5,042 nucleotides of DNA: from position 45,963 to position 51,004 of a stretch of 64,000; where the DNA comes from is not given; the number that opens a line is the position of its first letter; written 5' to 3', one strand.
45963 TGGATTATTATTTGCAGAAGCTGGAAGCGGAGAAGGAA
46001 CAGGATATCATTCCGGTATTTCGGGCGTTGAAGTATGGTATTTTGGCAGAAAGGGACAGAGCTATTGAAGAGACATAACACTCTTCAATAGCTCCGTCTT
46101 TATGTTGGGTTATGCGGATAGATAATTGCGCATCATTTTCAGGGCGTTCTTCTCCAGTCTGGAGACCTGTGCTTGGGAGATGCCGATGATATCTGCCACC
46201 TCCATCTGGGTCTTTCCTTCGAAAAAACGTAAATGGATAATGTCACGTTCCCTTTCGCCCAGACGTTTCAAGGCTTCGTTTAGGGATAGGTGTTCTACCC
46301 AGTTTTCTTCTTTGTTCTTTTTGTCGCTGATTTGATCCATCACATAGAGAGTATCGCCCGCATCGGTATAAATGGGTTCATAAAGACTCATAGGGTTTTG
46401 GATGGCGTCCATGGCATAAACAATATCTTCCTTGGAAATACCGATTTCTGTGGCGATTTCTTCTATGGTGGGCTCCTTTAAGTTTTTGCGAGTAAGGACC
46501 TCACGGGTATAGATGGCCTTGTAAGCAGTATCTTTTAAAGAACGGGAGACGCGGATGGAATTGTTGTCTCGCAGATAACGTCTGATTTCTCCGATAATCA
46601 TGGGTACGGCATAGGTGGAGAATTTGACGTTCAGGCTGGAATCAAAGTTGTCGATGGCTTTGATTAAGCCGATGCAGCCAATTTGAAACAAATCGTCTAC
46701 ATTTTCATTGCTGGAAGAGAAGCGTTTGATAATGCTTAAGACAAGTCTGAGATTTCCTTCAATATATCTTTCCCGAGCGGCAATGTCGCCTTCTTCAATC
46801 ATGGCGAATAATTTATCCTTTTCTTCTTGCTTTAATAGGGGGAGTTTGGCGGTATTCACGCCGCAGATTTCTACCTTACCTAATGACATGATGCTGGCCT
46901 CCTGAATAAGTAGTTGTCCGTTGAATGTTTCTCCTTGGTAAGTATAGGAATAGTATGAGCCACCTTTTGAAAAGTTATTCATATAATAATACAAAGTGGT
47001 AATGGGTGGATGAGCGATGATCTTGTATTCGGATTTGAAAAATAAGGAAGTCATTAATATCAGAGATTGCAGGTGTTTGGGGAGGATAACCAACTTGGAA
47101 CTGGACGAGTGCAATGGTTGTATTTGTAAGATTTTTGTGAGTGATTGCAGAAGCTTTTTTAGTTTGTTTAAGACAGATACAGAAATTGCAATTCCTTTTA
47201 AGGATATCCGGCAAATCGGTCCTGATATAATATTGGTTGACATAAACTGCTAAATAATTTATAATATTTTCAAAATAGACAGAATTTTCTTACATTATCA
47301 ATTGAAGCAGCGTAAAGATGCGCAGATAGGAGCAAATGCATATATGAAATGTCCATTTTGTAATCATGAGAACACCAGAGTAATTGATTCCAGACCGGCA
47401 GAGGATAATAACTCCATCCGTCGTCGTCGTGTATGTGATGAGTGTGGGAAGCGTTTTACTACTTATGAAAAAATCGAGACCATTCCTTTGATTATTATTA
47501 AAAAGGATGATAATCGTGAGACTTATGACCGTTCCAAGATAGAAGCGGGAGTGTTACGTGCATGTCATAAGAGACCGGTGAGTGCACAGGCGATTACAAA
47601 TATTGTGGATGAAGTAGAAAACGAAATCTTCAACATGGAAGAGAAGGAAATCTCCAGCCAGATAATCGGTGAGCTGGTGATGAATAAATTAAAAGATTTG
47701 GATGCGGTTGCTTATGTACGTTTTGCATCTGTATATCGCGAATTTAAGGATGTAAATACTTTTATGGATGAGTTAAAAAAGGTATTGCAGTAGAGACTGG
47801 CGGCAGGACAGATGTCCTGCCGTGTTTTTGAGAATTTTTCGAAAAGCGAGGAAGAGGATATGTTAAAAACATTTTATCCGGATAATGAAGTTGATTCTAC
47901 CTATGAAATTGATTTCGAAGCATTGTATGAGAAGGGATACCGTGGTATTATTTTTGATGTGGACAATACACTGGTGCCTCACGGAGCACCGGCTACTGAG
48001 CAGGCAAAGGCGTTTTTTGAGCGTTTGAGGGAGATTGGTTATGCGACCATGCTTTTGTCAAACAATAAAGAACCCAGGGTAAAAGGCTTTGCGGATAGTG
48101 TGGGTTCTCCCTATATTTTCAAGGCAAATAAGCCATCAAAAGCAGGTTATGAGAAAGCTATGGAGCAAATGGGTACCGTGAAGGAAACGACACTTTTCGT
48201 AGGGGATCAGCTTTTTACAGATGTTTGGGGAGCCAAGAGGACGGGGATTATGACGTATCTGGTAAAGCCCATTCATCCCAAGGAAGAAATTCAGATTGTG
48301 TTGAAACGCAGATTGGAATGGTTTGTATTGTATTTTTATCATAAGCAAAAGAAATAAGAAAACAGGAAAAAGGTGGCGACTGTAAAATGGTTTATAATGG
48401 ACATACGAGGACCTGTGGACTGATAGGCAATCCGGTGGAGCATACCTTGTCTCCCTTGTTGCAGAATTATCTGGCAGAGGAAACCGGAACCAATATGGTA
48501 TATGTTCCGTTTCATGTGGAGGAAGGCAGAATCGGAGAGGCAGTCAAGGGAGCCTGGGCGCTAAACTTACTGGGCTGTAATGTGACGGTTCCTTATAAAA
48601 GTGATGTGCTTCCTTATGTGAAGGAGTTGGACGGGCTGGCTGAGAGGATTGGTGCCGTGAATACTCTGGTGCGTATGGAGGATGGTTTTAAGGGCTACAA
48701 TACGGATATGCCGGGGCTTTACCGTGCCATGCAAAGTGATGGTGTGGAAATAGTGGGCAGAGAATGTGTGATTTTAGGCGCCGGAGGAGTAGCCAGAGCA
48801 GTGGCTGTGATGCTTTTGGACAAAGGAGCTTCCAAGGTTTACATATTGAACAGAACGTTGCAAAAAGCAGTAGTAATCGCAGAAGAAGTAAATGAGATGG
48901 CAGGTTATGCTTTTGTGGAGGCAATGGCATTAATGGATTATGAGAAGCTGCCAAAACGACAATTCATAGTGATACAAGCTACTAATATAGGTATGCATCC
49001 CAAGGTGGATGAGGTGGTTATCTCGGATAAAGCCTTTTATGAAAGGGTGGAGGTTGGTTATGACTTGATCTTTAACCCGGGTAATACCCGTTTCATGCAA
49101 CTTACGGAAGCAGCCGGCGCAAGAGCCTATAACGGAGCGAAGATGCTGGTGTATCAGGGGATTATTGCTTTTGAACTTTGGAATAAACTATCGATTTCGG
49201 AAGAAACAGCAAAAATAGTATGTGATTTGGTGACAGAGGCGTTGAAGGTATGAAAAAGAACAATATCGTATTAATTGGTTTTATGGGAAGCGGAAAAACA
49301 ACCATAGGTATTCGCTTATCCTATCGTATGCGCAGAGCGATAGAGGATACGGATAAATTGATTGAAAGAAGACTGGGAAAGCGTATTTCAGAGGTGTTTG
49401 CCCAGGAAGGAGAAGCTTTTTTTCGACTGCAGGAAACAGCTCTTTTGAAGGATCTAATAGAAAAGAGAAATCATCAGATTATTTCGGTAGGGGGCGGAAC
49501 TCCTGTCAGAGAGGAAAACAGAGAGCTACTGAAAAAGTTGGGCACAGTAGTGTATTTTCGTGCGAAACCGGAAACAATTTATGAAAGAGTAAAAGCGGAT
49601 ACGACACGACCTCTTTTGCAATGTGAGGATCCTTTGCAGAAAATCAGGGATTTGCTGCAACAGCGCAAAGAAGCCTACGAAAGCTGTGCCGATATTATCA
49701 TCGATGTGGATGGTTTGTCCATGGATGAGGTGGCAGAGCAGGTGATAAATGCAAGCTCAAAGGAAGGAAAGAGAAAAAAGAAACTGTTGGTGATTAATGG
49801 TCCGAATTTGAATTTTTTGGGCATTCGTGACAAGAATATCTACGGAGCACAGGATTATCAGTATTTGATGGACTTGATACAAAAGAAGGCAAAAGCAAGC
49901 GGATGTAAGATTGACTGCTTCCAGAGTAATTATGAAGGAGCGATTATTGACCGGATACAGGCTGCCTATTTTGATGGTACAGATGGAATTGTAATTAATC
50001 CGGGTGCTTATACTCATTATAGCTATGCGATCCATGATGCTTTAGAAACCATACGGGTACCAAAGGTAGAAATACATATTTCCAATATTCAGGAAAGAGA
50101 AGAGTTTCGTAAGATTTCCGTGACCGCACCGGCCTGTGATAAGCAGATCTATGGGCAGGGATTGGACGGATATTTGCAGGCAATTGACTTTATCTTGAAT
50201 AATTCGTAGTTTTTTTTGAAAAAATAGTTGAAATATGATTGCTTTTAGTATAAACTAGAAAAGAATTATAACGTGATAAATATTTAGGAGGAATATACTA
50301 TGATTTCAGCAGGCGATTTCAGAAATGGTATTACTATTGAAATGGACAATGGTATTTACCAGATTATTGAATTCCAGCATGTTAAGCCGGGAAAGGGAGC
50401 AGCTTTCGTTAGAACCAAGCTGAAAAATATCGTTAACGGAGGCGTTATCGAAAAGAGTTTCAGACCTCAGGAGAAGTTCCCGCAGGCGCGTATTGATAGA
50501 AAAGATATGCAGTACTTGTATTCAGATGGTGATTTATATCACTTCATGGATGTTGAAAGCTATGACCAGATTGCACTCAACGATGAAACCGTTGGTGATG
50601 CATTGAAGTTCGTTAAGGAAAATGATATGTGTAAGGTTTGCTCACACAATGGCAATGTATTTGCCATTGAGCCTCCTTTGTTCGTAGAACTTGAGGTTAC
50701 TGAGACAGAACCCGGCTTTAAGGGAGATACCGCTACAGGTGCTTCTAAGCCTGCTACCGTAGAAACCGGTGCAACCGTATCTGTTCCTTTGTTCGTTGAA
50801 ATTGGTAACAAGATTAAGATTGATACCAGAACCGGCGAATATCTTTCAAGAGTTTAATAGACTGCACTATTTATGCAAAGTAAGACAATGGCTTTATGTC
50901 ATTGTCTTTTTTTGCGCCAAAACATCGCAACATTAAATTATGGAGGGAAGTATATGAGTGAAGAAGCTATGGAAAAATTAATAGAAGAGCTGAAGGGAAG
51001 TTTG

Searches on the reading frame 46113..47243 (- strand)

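Call 18: search_protein_families(library=pfam, proteins=[window:46113-47243:-], max_evalue=0.001)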
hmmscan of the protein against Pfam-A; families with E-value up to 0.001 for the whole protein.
window:46113-47243:- (377 aa): 7 families
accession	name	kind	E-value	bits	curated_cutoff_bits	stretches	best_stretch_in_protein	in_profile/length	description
PF04542.20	Sigma70_r2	-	7.8e-19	67.7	24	1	161-228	2-69/71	Sigma-70 region 2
PF04545.22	Sigma70_r4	-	3.1e-18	65.5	24.1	1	324-372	1-49/50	Sigma-70, region 4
PF08281.18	Sigma70_r4_2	-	3e-09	36.8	25.7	1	320-369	3-52/54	Sigma-70, region 4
PF04539.22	Sigma70_r3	-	4.5e-08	33.5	25.3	1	247-294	10-57/78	Sigma-70 region 3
PF16509.11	KORA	-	2.5e-06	28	26.7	1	320-370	8-57/84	TrfB plasmid transcriptional repressor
PF07638.17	Sigma70_ECF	-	2.3e-05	24.8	21.1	1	310-362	115-170/185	ECF sigma factor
PF01381.28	HTH_3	-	0.00011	22.6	23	0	343-366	9-32/55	Helix-turn-helix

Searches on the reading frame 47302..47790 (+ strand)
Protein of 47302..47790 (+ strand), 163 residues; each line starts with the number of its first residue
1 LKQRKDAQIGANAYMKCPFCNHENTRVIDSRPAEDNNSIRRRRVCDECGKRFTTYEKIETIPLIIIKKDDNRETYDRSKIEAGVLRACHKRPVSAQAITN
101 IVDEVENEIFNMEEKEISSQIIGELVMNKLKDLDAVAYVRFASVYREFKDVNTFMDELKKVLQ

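Call 18: search_protein_families(library=pfam, proteins=[window:47302-47790:+], max_evalue=0.001)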
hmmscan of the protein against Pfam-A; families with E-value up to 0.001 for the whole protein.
window:47302-47790:+ (163 aa): 2 families
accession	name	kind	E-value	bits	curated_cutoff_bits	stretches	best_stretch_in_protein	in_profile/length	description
PF22811.2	Zn_ribbon_NrdR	-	8.4e-23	80.5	27.2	1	15-56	1-42/42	Transcriptional repressor NrdR-like, N-terminal domain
PF03477.21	ATP-cone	-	2e-22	80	25.8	1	64-150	2-87/88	ATP cone domain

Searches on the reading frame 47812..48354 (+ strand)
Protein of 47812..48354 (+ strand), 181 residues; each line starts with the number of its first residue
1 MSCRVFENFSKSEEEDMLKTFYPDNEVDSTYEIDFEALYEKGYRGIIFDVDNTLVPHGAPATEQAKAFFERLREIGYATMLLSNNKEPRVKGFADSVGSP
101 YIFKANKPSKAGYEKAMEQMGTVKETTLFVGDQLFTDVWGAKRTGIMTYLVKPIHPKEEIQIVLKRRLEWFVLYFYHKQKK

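Call 18: search_protein_families(library=pfam, proteins=[window:47812-48354:+], max_evalue=0.001)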
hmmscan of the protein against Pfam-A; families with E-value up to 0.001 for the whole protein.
window:47812-48354:+ (181 aa): 5 families
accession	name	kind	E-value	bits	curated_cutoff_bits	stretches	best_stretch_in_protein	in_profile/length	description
PF00702.32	Hydrolase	-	4.6e-13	50.4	26.4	1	63-143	101-189/191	haloacid dehalogenase-like hydrolase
PF13242.12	Hydrolase_like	-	1.1e-09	38.5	22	1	106-152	3-49/75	HAD-hyrolase-like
PF13419.12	HAD_2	-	1.6e-09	38.6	23.8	1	85-150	104-177/178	Haloacid dehalogenase-like hydrolase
PF09419.16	PGP_phosphatase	-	1.5e-06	28.4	20.4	0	20-84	16-85/168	Mitochondrial PGP phosphatase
PF13344.12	Hydrolase_6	-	0.0001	22.7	27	1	46-95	1-49/101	Haloacid dehalogenase-like hydrolase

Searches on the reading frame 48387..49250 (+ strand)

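Call 18: search_protein_families(library=pfam, proteins=[window:48387-49250:+], max_evalue=0.001)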
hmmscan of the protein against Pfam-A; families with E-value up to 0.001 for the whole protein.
window:48387-49250:+ (288 aa): 5 families
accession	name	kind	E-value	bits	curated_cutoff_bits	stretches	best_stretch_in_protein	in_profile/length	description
PF08501.16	Shikimate_dh_N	-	6.5e-26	90.8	27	1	12-94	1-83/83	Shikimate dehydrogenase substrate binding domain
PF01488.26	Shikimate_DH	-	3.5e-09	37.3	24.3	1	123-200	11-84/138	Shikimate / quinate 5-dehydrogenase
PF18317.6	SDH_C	-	2.4e-05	24.4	25.8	1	250-266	1-17/31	Shikimate 5'-dehydrogenase C-terminal domain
PF03807.23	F420_oxidored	-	0.00087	20.3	21.6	0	128-207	3-75/94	NADP oxidoreductase coenzyme F420-dependent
PF03435.24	Sacchrp_dh_NADP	-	0.00091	20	25.1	0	128-213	2-90/129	Saccharopine dehydrogenase NADP binding domain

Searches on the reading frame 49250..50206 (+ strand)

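Call 18: search_protein_families(library=pfam, proteins=[window:49250-50206:+], max_evalue=0.001)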
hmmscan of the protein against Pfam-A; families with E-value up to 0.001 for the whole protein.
window:49250-50206:+ (319 aa): 3 families
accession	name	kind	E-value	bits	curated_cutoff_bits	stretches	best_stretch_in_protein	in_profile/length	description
PF01220.24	DHquinase_II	-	1e-54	184.5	23.3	1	178-315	1-137/138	Dehydroquinase class II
PF01202.28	SKI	-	2.2e-46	158.3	22.1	1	12-167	1-156/159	Shikimate kinase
PF13238.12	AAA_18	-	1.4e-06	29.2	29.4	1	6-119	1-113/128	AAA domain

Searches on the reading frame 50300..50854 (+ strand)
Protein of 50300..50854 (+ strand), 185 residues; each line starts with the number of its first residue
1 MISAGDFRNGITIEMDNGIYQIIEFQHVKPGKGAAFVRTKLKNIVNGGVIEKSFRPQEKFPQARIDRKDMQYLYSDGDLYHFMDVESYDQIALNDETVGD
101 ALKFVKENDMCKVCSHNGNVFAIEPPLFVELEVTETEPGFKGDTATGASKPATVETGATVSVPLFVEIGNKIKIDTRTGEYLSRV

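Call 18: search_protein_families(library=pfam, proteins=[window:50300-50854:+], max_evalue=0.001)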
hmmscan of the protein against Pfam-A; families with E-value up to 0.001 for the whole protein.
window:50300-50854:+ (185 aa): 3 families
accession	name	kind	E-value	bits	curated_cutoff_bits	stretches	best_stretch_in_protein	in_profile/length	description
PF09285.17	Elong-fact-P_C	-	1.1e-29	102.3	25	1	129-184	1-56/56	Elongation factor P, C-terminal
PF08207.18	EFP_N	-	8.3e-27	93.4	23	1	3-60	1-58/58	Elongation factor P (EF-P) KOW-like domain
PF01132.26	EFP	-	1.4e-24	86.2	27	1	68-120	1-53/54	Elongation factor P (EF-P) OB domain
